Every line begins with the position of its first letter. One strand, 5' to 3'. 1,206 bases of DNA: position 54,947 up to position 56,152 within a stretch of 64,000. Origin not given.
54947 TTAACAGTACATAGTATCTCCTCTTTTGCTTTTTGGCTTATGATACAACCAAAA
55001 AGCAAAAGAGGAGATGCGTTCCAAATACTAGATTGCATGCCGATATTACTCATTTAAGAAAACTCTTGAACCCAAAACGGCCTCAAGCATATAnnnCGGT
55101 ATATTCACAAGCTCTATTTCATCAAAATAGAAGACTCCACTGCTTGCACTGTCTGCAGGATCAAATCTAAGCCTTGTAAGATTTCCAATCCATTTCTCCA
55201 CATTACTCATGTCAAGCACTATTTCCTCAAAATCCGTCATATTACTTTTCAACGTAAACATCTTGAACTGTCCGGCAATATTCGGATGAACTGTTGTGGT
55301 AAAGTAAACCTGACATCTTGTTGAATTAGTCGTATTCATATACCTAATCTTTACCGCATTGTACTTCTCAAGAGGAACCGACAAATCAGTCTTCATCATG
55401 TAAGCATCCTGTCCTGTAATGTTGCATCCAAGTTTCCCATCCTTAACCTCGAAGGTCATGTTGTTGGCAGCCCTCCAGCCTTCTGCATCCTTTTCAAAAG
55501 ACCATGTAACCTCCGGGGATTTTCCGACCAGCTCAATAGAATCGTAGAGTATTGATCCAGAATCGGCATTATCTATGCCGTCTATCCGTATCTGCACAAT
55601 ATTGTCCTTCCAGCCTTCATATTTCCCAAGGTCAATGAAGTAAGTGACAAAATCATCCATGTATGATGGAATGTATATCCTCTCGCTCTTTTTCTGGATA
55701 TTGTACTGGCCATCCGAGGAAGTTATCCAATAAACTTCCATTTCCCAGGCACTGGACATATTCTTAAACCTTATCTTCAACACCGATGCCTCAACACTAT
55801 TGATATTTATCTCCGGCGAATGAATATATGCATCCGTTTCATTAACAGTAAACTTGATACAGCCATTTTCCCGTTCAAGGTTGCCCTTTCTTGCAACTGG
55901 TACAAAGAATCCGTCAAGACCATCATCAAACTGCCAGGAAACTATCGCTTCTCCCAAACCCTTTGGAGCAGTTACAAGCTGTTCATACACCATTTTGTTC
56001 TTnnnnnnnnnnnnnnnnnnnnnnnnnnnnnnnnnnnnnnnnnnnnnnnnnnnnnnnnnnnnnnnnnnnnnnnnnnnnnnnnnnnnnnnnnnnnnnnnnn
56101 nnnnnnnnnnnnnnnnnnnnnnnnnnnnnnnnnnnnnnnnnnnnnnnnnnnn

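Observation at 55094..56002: Unassigned ~150-aa 'KIRFKN/IELV' domain: duplicated at the C-terminus of the large sulfatase and standalone on two anchored exoproteins at opposite ends of the window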

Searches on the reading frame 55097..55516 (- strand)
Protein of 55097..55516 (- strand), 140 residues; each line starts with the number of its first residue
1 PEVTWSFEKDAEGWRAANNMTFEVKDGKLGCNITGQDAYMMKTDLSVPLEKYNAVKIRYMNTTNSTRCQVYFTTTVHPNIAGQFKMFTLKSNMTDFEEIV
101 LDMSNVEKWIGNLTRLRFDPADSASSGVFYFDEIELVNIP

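Call 23: predict_structure(alignment_id=A2)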
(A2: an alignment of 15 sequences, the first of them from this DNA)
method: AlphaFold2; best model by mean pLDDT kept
length: 140 residues; sequences in the alignment: 15
mean_pLDDT: 92.5   pTM: 0.85
mean pLDDT of the five models: 92.5, 90.0, 88.0, 84.3, 83.9
residues with pLDDT >= 90: 118; 70-90: 18; 50-70: 4; < 50: 0
segments of 3 or more residues with pLDDT < 50: none
pLDDT, mean of each block of 10 residues (from residue 1): 74 89 92 95 95 96 96 95 92 96 93 96 94 94
secondary structure, 60 per line:
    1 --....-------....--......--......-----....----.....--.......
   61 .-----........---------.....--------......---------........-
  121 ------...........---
elements in order: E3-6 E14-17 E20-25 E28-33 E39-42 E54-61 E67-74 E84-88 E97-102 E112-119 E127-137
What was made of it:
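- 55097..55516 (-): Domain copy d2 (residues 837-976). AF2 model pLDDT 92.5, an 11-strand beta-sandwich (call 23).
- Fold: the d2 model has pLDDT 92.5 (call 23).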

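Call 27: fold_search(model_id=the predicted structure, library=pdb)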
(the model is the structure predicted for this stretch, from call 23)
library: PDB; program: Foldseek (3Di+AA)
matches with E <= 10: 1755; with E <= 0.001: 232
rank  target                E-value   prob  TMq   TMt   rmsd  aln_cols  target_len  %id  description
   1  6sgf_A                5.0e-07  1.00  0.63  0.67   4.2       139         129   12  Molecular insight into a new low affinity xylan binding module CBM86, from the xylanolytic gut symbiont Roseburia inte (released 2019-11-20)
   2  6sgf_C                6.3e-07  1.00  0.64  0.68   4.1       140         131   12  Molecular insight into a new low affinity xylan binding module CBM86, from the xylanolytic gut symbiont Roseburia inte (released 2019-11-20)
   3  6sgf_D                6.3e-07  1.00  0.63  0.67   4.2       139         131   12  Molecular insight into a new low affinity xylan binding module CBM86, from the xylanolytic gut symbiont Roseburia inte (released 2019-11-20)
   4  1v0a                  7.1e-07  1.00  0.65  0.55   4.8       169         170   15  Family 11 Carbohydrate-Binding Module of cellulosomal cellulase Lic26A-Cel5E of Clostridium thermocellum (released 2005-01-12)
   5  1wky                  9.4e-07  1.00  0.54  0.21   5.7       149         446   15  Crystal structure of alkaline mannanase from Bacillus sp. strain JAMB-602: catalytic domain and its Carbohydrate Binding (released 2005-06-15)
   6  3km5_B                1.4e-06  1.00  0.53  0.45   8.5       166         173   14  Crystal Structure Analysis of the K2 Cleaved Adhesin Domain of Lys-gingipain (Kgp) (released 2010-03-31)
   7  6sgf_B                2.0e-06  1.00  0.63  0.66   4.2       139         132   12  Molecular insight into a new low affinity xylan binding module CBM86, from the xylanolytic gut symbiont Roseburia inte (released 2019-11-20)
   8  8hcj_C                2.0e-06  1.00  0.60  0.23   5.6       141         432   19  Structure of GH43 family enzyme, Xylan 1, 4 Beta- xylosidase from pseudopedobacter saltans (released 2023-11-15)
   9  6r31_A                2.0e-06  1.00  0.57  0.49   7.3       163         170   15  Family 11 Carbohydrate-Binding Module from Clostridium thermocellum in complex with beta-1,3-1,4-mixed-linked tetrasac (released 2020-02-05)
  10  7zkq_A                2.2e-06  1.00  0.59  0.41   7.5       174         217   12  Early Pp module assembly intermediate of complex I (released 2022-11-23)
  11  5fui                  3.2e-06  1.00  0.62  0.69   3.6       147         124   10  Crystal structure of the C-terminal CBM6 of LamC a marine laminarianse from Zobellia galactanivorans (released 2016-03-02)
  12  1gwk_B                3.6e-06  1.00  0.62  0.59   3.8       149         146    8  Carbohydrate binding module family29 (released 2003-03-20)
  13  1gui_A                4.0e-06  1.00  0.46  0.42   8.7       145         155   12  CBM4 structure and function (released 2002-09-26)
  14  6r3m_A                4.2e-06  1.00  0.65  0.54   4.8       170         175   13  Family 11 Carbohydrate-Binding Module from Clostridium thermocellum in complex with beta-1,3-1,4-mixed-linked tetrasac (released 2020-02-05)
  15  4w8j                  4.2e-06  1.00  0.53  0.10   4.6       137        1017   10  Structure of the full-length insecticidal protein Cry1Ac reveals intriguing details of toxin packaging into in vivo form (released 2014-09-17)
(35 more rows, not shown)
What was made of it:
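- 55097..55516 (-): CBM-like fold (call 27).
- On CBM86 / CBM11 / CBM29 (structure-defined neighbours): Foldseek identities are 8-15% (call 27).
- Closest known: Carbohydrate-binding domain. Same: It is also the best structural match, with TM 0.78, rmsd 3.0 and 25% identity (call 27).
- Closest known: CBM86. Same: Foldseek E is 5e-7 to 1e-5 and TM 0.6-0.65 (call 27).
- All have probability 1.00 and TM about 0.6 (call 27). The fold neighbours are ligand-binding CBMs rather than Ig or fn3 spacers (call 27). Foldseek probabilities of 1.00 to many CBM families (call 27). Identities to CBM structures are 8-15% and TM is about 0.6 (call 27).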

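Call 41: fold_search(model_id=the predicted structure, library=viral)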
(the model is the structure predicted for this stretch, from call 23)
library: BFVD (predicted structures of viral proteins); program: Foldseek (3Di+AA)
matches with E <= 10: 1885; with E <= 0.001: 223
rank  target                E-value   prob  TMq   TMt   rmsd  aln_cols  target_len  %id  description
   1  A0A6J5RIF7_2          1.9e-09  1.00  0.76  0.12   3.4       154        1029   21  Tip attachment protein J central straight fiber domain-containing protein [uncultured Caudovirales phage]
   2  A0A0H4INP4            3.8e-09  1.00  0.81  0.16   2.5       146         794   20  Straight fiber protein PB4 spike domain-containing protein [Pseudoalteromonas phage H101]
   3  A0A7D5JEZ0            2.9e-08  1.00  0.73  0.41   3.2       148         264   18  (no name in the UniProt tables at hand)
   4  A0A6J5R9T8            6.9e-08  1.00  0.77  0.26   3.4       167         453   18  Uncharacterized protein [uncultured Caudovirales phage]
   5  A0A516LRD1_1          9.7e-08  1.00  0.74  0.13   3.4       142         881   19  (no name in the UniProt tables at hand)
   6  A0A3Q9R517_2          3.3e-07  1.00  0.70  0.14   4.1       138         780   16  (no name in the UniProt tables at hand)
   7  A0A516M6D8            1.0e-06  1.00  0.70  0.19   5.2       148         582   20  (no name in the UniProt tables at hand)
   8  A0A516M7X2            1.4e-06  1.00  0.56  0.54   5.1       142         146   13  (no name in the UniProt tables at hand)
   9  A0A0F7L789            1.8e-06  1.00  0.56  0.24   8.1       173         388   13  Uncharacterized protein [uncultured marine virus]
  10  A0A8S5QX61            2.2e-06  1.00  0.60  0.31   6.3       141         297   14  Uncharacterized protein [Siphoviridae sp. ct9lR64]
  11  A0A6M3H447            2.5e-06  1.00  0.66  0.08   4.1       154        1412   18  (no name in the UniProt tables at hand)
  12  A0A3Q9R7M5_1          2.5e-06  1.00  0.60  0.15   4.8       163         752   18  Receptor binding protein [Bacillus phage pW4]
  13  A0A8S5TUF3            3.3e-06  1.00  0.63  0.37   4.5       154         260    8  Uncharacterized protein [Siphoviridae sp. ctWT735]
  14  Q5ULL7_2              4.0e-06  1.00  0.53  0.10   6.2       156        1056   13  Orf97 [Lactobacillus phage LP65]
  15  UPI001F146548         4.4e-06  1.00  0.51  0.10   6.9       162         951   10  (no name look-up for this kind of identifier)
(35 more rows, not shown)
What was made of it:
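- Phage tail-tip and straight-fibre proteins give TM 0.76-0.81 (call 41). Gingipain cleaved-adhesin domains and phage tail-tip proteins are among the fold neighbours (calls 27, 41).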

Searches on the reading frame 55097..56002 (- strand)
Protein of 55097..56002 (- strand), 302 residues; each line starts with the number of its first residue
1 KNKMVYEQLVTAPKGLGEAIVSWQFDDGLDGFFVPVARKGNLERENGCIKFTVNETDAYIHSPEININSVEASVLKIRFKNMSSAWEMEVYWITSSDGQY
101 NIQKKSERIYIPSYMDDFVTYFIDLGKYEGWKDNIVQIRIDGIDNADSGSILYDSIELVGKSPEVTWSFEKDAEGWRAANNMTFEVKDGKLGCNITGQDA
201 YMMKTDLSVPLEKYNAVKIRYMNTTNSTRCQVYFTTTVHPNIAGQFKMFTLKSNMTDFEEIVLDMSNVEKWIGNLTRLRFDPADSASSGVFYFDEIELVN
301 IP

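Call 7: find_homologous_proteins(query=window:55097-55951:-, max_evalue=0.001)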
Query seq(285 aa) (285 aa): 3 proteins with E <= 0.001 among 316 candidates.
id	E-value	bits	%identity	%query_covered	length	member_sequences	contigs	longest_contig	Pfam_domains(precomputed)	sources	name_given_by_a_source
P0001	1.1e-145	502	100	78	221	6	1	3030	-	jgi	jgi:hypothetical protein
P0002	6.2e-86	306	93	53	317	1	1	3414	PF00005.34,PF13304.13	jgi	jgi:ABC-type Na+ transport system ATPase subunit NatA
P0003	5.9e-83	297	61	78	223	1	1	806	-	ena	-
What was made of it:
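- Tried and rejected: The word-indexed protein search with the tandem domain found only 3 near-identical fragments (call 7).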

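Call 10: search_solved_structures(query=window:55097-55951:-, max_evalue=10)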
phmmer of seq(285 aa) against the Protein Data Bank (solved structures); distinct sequences matched with E-value up to 10: 1.
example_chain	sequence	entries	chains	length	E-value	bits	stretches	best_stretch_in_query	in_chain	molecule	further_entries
8gtc_M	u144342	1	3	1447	0.88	12.2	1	151-231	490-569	Megatron protein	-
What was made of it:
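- Tried and rejected: phmmer of the tandem domain against the PDB gave only a non-significant Megatron hit (E=0.88, call 10).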

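Call 54: find_related_loci(query=window:55097-56002:-, collection=genome_contigs, flank=10000)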
Query window:55097-56002:- (302 aa) in genome_contigs; peptide patterns used: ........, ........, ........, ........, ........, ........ (x = any residue, [..] = any of these).
43 stretches matched a pattern; 1 encode a relative of the query (tblastn E <= 1e-3); 1 distinct loci.
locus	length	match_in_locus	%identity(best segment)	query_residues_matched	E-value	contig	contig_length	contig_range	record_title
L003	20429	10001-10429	29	139-284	4e-7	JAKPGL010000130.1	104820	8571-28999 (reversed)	MAG: Planctomycetota bacterium isolate JPMR_metabat.7_sub k141_707059, whole genome shotgun sequence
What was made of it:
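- Tried and rejected: It did not find the source organism (call 54).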
